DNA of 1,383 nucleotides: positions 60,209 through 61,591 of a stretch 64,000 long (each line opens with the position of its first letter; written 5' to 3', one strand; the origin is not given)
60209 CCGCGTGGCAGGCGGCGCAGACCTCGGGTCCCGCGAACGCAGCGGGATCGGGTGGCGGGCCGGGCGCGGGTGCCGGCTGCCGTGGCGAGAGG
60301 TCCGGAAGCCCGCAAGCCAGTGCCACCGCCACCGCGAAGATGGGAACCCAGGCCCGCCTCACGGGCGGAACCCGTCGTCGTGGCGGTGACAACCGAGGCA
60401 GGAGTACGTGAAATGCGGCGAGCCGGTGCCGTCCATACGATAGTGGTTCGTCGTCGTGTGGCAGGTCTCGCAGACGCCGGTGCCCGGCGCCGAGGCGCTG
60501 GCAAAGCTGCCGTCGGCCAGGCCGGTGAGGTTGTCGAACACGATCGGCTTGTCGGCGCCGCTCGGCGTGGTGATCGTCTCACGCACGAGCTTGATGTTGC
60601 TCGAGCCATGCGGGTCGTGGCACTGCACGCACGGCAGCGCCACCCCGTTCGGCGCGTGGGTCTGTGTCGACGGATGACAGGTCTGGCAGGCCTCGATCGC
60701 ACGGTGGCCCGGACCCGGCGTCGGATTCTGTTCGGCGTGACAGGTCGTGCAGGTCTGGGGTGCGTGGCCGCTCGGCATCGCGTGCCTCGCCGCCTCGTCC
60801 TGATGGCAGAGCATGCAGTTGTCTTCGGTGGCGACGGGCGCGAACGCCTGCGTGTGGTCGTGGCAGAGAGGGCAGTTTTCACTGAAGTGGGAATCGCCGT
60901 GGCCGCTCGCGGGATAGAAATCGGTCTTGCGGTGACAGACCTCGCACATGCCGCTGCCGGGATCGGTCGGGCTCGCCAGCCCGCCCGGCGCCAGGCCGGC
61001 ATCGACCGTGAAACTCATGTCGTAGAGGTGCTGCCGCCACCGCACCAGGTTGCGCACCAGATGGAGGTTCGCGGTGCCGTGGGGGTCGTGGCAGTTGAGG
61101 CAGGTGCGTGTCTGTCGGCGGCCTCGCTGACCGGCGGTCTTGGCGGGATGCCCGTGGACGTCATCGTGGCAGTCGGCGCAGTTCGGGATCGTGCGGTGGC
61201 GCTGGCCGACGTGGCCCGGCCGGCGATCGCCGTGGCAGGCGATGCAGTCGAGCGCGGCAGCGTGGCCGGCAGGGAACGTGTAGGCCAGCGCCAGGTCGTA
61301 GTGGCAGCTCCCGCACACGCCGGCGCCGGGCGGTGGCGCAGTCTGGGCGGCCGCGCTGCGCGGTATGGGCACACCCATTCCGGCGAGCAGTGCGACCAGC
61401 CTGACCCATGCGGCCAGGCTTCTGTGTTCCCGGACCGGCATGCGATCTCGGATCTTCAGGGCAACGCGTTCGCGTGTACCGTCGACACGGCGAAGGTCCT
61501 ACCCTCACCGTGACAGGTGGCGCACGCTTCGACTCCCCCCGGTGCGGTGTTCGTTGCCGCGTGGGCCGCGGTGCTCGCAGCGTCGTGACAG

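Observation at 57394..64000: Four-gene porin-cytochrome (MtrAB/PioAB-like) extracellular electron-transfer module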

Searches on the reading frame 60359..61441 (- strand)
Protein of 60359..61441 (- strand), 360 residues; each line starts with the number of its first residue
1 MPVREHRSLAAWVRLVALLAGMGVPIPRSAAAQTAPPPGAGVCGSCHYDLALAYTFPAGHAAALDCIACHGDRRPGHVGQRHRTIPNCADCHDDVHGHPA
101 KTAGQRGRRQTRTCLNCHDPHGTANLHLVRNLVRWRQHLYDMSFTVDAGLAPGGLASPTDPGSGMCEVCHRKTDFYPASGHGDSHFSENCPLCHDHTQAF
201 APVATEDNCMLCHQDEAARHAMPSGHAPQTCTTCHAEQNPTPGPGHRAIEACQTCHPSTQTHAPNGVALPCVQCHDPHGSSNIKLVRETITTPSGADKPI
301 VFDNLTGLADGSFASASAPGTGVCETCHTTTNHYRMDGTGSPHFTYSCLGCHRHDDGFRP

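Call 4: search_protein_families(library=pfam, proteins=[window:60359-61441:-], max_evalue=1)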
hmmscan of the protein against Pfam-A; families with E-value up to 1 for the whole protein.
window:60359-61441:- (360 aa): 4 families
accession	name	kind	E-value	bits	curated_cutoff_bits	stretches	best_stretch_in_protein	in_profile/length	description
PF14522.11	Cytochrome_C7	-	8.9e-15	54.7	24.8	3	164-214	14-67/67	Cytochrome c7 and related cytochrome c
PF09699.15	Paired_CXXCH_1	-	1.1e-07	31.9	20.6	3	262-289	1-27/41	Doubled CXXCH motif (Paired_CXXCH_1)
PF22113.1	Mtrc-MtrF_II-IV_dom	-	1.7e-07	31.4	30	3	204-239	4-39/176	Outer membrane cytochrome MtrC/MtrF-like, domains II/IV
PF02085.21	Cytochrom_CIII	-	0.39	11.5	22.9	1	59-122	27-86/101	Class III cytochrome C family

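Call 5: search_protein_families(library=ncbifam, proteins=[window:60359-61441:-], max_evalue=1)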
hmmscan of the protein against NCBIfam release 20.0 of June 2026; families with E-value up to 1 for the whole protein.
window:60359-61441:- (360 aa): 5 families
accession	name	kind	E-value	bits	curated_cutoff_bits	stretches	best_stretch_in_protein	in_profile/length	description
TIGR03508.1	decahem_SO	subfamily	2.2e-17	63.4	192.2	2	40-131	70-163/258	DmsE family decaheme c-type cytochrome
NF041028.1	decahem_GSU2203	exception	4.3e-13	49.2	325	3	162-286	100-240/317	GSU2203 family decaheme c-type cytochrome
TIGR01905.1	paired_CXXCH_1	subfamily_domain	1e-07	31.7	25.2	2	271-291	9-29/41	doubled CXXCH domain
TIGR03153.1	cytochr_NrfH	equivalog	0.0025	17.9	134.2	2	85-119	102-134/138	cytochrome c nitrite reductase small subunit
TIGR03507.1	decahem_SO1788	subfamily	0.0037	15.8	209.3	2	65-129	245-313/672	OmcA/MtrC family decaheme c-type cytochrome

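Call 12: search_solved_structures(query=window:60359-61441:-, max_evalue=1)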
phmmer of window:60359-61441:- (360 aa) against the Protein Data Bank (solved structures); distinct sequences matched with E-value up to 1: 2.
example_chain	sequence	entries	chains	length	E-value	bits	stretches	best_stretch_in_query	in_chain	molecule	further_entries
6lod_A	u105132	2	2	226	0.065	15.7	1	251-357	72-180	MULTIHEME_CYTC domain-containing protein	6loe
8k9e_A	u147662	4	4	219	0.15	14.5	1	252-356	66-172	Cytochrome c7-like domain-containing protein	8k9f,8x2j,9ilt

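Call 34: find_encoding_contigs(protein=window:60359-61441:-, flank=10000, max_places=6)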
Protein window:60359-61441:- (360 aa): 1 contig read that carries it; 1 place shown.
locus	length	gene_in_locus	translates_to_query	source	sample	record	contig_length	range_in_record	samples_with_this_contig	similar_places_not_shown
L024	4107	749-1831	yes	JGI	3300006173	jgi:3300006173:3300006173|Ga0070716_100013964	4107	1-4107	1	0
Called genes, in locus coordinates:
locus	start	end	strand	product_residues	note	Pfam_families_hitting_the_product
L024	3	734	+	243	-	?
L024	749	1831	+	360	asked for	PF22113:Mtrc-MtrF_II-IV_dom (faint), PF09699:Paired_CXXCH_1 (faint), PF14522:Cytochrome_C7 (faint)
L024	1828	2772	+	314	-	PF14522:Cytochrome_C7 (faint), PF14537:Cytochrom_c3_2 (faint), PF09699:Paired_CXXCH_1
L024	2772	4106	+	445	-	?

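Call 35: find_homologous_proteins(query=window:60359-61441:-, max_evalue=0.001)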
Query window:60359-61441:- (360 aa): 390 proteins with E <= 0.001 among 8000 candidates; the best 120 are listed.
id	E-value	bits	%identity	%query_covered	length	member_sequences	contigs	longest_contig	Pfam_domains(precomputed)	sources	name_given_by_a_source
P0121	2.0e-220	750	88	100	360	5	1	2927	PF09699.16,PF14522.12,PF22113.2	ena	-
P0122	7.1e-217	738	87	100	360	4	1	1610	PF09699.16,PF22113.2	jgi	jgi:predicted CXXCH cytochrome family protein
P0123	4.6e-210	716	84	100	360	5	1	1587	PF09699.16,PF14522.12,PF22113.2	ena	-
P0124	4.0e-206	703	84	100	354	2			PF09699.16,PF14522.12,PF22113.2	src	-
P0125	1.2e-204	698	84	99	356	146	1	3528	PF09699.16,PF14522.12,PF22113.2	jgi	-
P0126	7.2e-198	676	79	99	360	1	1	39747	PF09699.16,PF22113.2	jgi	jgi:predicted CXXCH cytochrome family protein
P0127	1.5e-196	671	82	100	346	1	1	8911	PF09699.16,PF14522.12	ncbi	-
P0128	1.6e-196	671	81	96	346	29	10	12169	PF09699.16,PF22113.2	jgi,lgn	jgi:predicted CXXCH cytochrome family protein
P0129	1.1e-194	665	78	100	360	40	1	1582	PF09699.16,PF14522.12,PF22113.2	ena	-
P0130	1.3e-194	665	78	99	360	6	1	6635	PF09699.16,PF22113.2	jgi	jgi:predicted CXXCH cytochrome family protein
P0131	2.7e-194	664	81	92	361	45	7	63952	PF09699.16,PF14522.12,PF22113.2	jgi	jgi:predicted CXXCH cytochrome family protein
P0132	1.1e-191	655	79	100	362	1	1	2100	PF09699.16,PF22113.2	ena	-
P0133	2.8e-190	651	78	99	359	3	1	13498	PF09699.16,PF14522.12,PF22113.2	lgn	-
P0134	1.2e-183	629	74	98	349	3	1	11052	PF09699.16,PF14522.12,PF22113.2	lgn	-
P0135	1.6e-172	592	53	89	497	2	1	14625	PF09699.16,PF14537.12,PF14522.12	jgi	-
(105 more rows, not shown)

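Call 41: predict_structure(alignment_id=A2)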
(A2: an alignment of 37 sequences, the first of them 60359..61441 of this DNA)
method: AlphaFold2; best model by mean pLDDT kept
length: 360 residues; sequences in the alignment: 37
mean_pLDDT: 79.2   pTM: 0.63
mean pLDDT of the five models: 79.2, 75.4, 59.4, 55.4, 39.8
residues with pLDDT >= 90: 46; 70-90: 234; 50-70: 76; < 50: 4
segments of 3 or more residues with pLDDT < 50: 1-3
pLDDT, mean of each block of 10 residues (from residue 1): 53 78 56 61 81 73 77 79 86 87 89 90 88 84 87 86 83 74 72 84 87 89 86 91 90 85 69 90 89 83 75 77 76 68 59 67
secondary structure, 60 per line:
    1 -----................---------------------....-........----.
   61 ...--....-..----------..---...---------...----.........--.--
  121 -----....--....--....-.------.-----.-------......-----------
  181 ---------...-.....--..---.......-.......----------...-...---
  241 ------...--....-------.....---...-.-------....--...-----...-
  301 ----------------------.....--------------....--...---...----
elements in order: H6-21 H43-46 H48-55 H60-63 H66-69 H107-115 E132-135 E138-141 H165-169 H206-212 H214-220 E235-237 E247-249 H252-255 E289-291 E297-299 H323-327 H342-345

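Call 43: fold_search(model_id=the predicted structure, library=pdb)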
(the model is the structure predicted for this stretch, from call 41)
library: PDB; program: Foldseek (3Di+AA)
matches with E <= 10: 12; with E <= 0.001: 0
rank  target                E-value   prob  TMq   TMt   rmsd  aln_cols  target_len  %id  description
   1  6r2q_A                1.0e-01  0.63  0.22  0.29   8.4       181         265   19  Structure of the Mtr complex (released 2020-04-22)
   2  8rv0                  4.4e-01  0.03  0.11  0.08  22.5       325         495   14  Crystal structure of octaheme nitrite reductase from Trichlorobacter ammonificans in complex with nitrite (released 2024-03-27)
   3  3rkh_A                9.4e-01  0.03  0.12  0.09  20.7       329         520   13  Structure of the Thioalkalivibrio nitratireducens cytochrome c nitrite reductase in a complex with nitrite (full occup (released 2011-06-15)
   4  2ot4_A                1.1e+00  0.25  0.12  0.08   7.2        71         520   20  Structure of a hexameric multiheme c nitrite reductase from the extremophile bacterium Thiolkalivibrio nitratireducens (released 2008-04-08)
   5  3f29_A                1.2e+00  0.02  0.11  0.08  21.2       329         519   13  Structure of the Thioalkalivibrio nitratireducens cytochrome c nitrite reductase in complex with sulfite (released 2008-12-09)
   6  3f29_B                1.6e+00  0.21  0.12  0.09   5.2        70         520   20  Structure of the Thioalkalivibrio nitratireducens cytochrome c nitrite reductase in complex with sulfite (released 2008-12-09)
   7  6t5e                  2.5e+00  0.02  0.15  0.13  13.3       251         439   14  Hydroxylamine Oxidoreductase from Brocadia fulgida (released 2020-11-18)
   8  6qvm_A                6.4e+00  0.01  0.11  0.07  19.1       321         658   12  Undecaheme cytochrome from S-layer of Carboxydothermus ferrireducens (released 2020-03-25)
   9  1eai_C                6.8e+00  0.02  0.05  0.22  12.8        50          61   16  COMPLEX OF ASCARIS CHYMOTRPSIN/ELASTASE INHIBITOR WITH PORCINE ELASTASE (released 1999-04-05)
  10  8ssn_B                9.3e+00  0.01  0.07  0.07  16.8       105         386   11  Abl kinase in complex with SKI and asciminib (released 2023-09-06)
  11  2qne_A                9.3e+00  0.01  0.06  0.04  16.5       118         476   10  Crystal structure of putative methyltransferase (ZP_00558420.1) from Desulfitobacterium hafniense Y51 at 2.30 A resolu (released 2007-08-14)
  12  7vb3_A                9.9e+00  0.01  0.05  0.05  12.3        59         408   19  Crystal structure of hydroxynitrile lyase from Linum usitatissimum (released 2022-02-09)

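Call 66: search_solved_structures(query=A2, max_evalue=1)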
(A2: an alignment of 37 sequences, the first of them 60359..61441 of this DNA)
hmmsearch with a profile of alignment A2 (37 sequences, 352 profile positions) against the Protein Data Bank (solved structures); distinct sequences matched with E-value up to 1: 23.
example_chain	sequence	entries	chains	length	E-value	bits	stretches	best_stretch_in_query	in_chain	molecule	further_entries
6r2q_A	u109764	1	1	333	1.7e-09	40.2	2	20-114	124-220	Cystathionine beta-synthase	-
2e84_A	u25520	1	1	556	2.6e-06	29.8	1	95-287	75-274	High-molecular-weight cytochrome c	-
6hr0_A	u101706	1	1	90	0.00012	24.3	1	214-270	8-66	Cytochrome C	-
8rv0_Y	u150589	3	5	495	0.00088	21.5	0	258-283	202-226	Octaheme cytochrome c nitrite reductase | Octaheme nitrite c cytochrome c reductase | Octaheme nitrite reductase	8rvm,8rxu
8k9e_A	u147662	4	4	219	0.0012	21.1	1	219-254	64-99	Cytochrome c7-like domain-containing protein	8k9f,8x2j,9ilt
2k3v_A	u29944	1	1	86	0.0012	21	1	214-271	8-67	Tetraheme cytochrome c-type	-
9eov_A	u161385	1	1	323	0.0013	20.9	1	168-251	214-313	Extracellular iron oxide respiratory system surface decaheme cytochrome c component MtrC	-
2cor_A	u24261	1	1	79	0.0034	19.5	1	218-271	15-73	PINCH protein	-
1sp3_A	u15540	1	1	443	0.0083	18.3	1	28-112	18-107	cytochrome c, putative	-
4n4j_A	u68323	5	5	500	0.0092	18.1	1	177-256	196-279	hydroxylamine oxidoreductase | Similar to hydroxylamine oxidoreductase hao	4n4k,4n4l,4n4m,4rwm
1m1p_A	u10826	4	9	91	0.019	17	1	178-253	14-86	Small tetraheme cytochrome c | Periplasmic tetraheme cytochrome c CctA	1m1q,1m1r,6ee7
28pb_A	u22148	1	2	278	0.02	17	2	173-275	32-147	Cytochrome c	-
6f0k_A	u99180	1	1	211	0.036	16.2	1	241-345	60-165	Cytochrome c family protein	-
3pmq_A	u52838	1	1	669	0.04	16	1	194-254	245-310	Decaheme cytochrome c MtrF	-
1c53_A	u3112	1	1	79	0.082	15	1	261-306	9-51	CYTOCHROME C553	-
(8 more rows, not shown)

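Call 67: search_protein_representatives(alignment_id=A2)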
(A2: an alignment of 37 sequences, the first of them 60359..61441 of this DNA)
Query: 37 sequences, 352 profile positions. Proteins with E-value up to 0.001 (for the whole library): 4051; up to 1e-10: 960; up to 1e-30: 97. The best 150 are listed.
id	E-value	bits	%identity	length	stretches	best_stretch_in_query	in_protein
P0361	3.6e-221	749.7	-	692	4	171-350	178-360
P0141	5.8e-219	742.4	-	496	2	22-351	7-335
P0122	9.1e-162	554.3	-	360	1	6-351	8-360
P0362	2.9e-128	444.1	-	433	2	14-350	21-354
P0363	8.7e-115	399.8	-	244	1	109-352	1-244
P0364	2.0e-105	369.0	-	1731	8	190-350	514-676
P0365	1.2e-89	317.1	-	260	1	13-263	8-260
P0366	2.2e-81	289.9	-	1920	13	163-351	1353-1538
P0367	2.0e-79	283.5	-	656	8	196-350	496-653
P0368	4.3e-74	266.0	-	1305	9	192-351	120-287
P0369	4.1e-72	259.4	-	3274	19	23-247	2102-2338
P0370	9.5e-70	251.7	-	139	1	211-351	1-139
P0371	2.2e-68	247.1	-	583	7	191-351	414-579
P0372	1.1e-64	235.1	-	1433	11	215-351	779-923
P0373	1.6e-61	224.6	-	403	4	196-351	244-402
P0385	9.0e-45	169.5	-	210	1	177-351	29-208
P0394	3.5e-42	161.0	-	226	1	191-352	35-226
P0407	6.1e-39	150.3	-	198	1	180-351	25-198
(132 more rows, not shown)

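Call 69: search_protein_families(library=ncbifam, proteins=[P0385, P0394, P0407, P0361], max_evalue=0.01)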
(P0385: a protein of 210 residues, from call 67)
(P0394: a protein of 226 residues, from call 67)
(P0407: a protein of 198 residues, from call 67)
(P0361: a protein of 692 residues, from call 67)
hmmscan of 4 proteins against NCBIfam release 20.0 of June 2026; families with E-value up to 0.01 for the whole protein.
P0385 (210 aa): 6 families
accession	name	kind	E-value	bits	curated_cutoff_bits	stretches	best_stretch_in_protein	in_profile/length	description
TIGR03508.1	decahem_SO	subfamily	2.9e-07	30.2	192.2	1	31-137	97-211/258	DmsE family decaheme c-type cytochrome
TIGR03153.1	cytochr_NrfH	equivalog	8.1e-06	25.9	134.2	0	45-80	100-136/138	cytochrome c nitrite reductase small subunit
NF047727.1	4hemeCytCCctA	equivalog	2e-05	24.7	180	1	27-100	37-106/109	tetraheme c-type cytochrome CctA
NF041028.1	decahem_GSU2203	exception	0.00017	20.9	325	1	48-129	102-188/317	GSU2203 family decaheme c-type cytochrome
TIGR01905.1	paired_CXXCH_1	subfamily_domain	0.00044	20.1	25.2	1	117-134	8-25/41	doubled CXXCH domain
NF041762.1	diheme_GEGP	equivalog_domain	0.0027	16.9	300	1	48-83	27-62/359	GEGP motif-containing diheme protein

P0394 (226 aa): 4 families
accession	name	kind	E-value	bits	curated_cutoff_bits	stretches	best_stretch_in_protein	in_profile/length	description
TIGR03508.1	decahem_SO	subfamily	0.00028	20.4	192.2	1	42-127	73-155/258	DmsE family decaheme c-type cytochrome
TIGR03507.1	decahem_SO1788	subfamily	0.0015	17.1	209.3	1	95-185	490-585/672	OmcA/MtrC family decaheme c-type cytochrome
TIGR01905.1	paired_CXXCH_1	subfamily_domain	0.0027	17.6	25.2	0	116-126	7-17/41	doubled CXXCH domain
NF041028.1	decahem_GSU2203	exception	0.0062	15.8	325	1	57-127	111-234/317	GSU2203 family decaheme c-type cytochrome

P0407 (198 aa): 5 families
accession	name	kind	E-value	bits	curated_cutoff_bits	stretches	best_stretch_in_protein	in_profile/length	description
NF041028.1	decahem_GSU2203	exception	3.9e-06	26.3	325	1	146-191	88-133/317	GSU2203 family decaheme c-type cytochrome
TIGR03153.1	cytochr_NrfH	equivalog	9.1e-06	25.8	134.2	1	160-191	29-60/138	cytochrome c nitrite reductase small subunit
TIGR03508.1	decahem_SO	subfamily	1e-05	25.1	192.2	1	39-119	116-203/258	DmsE family decaheme c-type cytochrome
TIGR01905.1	paired_CXXCH_1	subfamily_domain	1.8e-05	24.6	25.2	1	38-74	4-39/41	doubled CXXCH domain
NF047727.1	4hemeCytCCctA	equivalog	0.0013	18.8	180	1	10-113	5-105/109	tetraheme c-type cytochrome CctA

P0361 (692 aa): 8 families
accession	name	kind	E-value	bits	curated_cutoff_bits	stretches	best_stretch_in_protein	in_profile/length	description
TIGR03153.1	cytochr_NrfH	equivalog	9.6e-20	71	134.2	0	160-196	29-65/138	cytochrome c nitrite reductase small subunit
TIGR03508.1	decahem_SO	subfamily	3.5e-19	69.3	192.2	5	160-290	71-210/258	DmsE family decaheme c-type cytochrome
NF041028.1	decahem_GSU2203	exception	1.6e-18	67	325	3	158-287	100-240/317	GSU2203 family decaheme c-type cytochrome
TIGR01905.1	paired_CXXCH_1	subfamily_domain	1.2e-11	44.4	25.2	4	433-452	7-26/41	doubled CXXCH domain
NF047727.1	4hemeCytCCctA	equivalog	1.3e-07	31.7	180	1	60-117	34-91/109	tetraheme c-type cytochrome CctA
NF033459.1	DksA_like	equivalog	1.4e-05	25.3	105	0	321-352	77-105/113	RNA polymerase-binding protein DksA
TIGR03507.1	decahem_SO1788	subfamily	7.7e-05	21.3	209.3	0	42-72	163-519/672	OmcA/MtrC family decaheme c-type cytochrome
NF045713.1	CxxCH_16_HmcA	equivalog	0.00021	20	400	1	155-290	128-266/541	sulfate respiration complex hexadecaheme cytochrome HmcA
